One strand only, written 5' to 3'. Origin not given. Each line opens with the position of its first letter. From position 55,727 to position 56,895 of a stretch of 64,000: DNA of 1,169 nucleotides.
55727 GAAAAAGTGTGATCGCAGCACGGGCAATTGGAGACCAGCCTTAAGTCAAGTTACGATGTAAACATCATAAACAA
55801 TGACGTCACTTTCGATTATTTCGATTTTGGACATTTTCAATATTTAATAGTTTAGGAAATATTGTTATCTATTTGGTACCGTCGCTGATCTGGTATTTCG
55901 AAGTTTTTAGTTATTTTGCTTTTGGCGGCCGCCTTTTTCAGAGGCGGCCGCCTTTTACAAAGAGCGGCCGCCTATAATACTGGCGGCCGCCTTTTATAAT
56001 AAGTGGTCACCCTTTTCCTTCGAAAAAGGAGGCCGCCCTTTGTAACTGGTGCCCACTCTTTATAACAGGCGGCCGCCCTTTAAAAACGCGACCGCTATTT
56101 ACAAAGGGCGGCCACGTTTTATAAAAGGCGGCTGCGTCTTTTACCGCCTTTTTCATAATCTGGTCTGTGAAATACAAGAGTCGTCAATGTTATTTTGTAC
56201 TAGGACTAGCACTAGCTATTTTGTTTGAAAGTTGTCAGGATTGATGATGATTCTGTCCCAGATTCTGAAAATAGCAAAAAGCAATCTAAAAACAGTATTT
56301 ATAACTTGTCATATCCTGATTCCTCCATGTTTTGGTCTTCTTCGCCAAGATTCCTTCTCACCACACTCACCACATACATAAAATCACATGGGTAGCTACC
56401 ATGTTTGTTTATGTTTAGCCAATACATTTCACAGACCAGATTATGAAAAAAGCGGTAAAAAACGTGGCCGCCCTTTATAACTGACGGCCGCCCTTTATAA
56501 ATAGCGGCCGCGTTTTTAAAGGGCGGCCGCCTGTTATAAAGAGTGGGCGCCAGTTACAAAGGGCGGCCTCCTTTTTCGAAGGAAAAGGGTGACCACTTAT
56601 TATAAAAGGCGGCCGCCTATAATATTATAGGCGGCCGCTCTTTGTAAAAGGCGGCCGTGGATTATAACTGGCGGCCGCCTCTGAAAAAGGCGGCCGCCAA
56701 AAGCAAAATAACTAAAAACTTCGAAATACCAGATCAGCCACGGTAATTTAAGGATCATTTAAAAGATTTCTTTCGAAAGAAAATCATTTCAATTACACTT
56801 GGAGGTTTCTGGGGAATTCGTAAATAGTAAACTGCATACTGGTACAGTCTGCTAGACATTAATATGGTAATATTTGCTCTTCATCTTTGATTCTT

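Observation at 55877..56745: Foldback element whose TIRs are arrays of a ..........-containing (NotI-site) subrepeat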

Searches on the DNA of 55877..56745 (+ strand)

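Call 36: search_dna_similar(query=window:55877-56745:+, collection=plasmids, mode=distant, max_evalue=0.001, max_rows=10)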
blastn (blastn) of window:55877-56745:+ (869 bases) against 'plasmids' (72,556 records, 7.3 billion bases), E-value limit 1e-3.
No match.

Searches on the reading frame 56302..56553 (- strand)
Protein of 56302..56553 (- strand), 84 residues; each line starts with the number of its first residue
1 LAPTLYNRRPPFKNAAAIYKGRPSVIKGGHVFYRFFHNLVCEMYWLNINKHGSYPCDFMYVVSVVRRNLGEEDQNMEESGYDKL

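Call 19: find_homologous_proteins(query=window:56302-56553:-, max_evalue=10)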
Query seq(84 aa): no candidate shares three 5-residue words with the query. No homologue found.
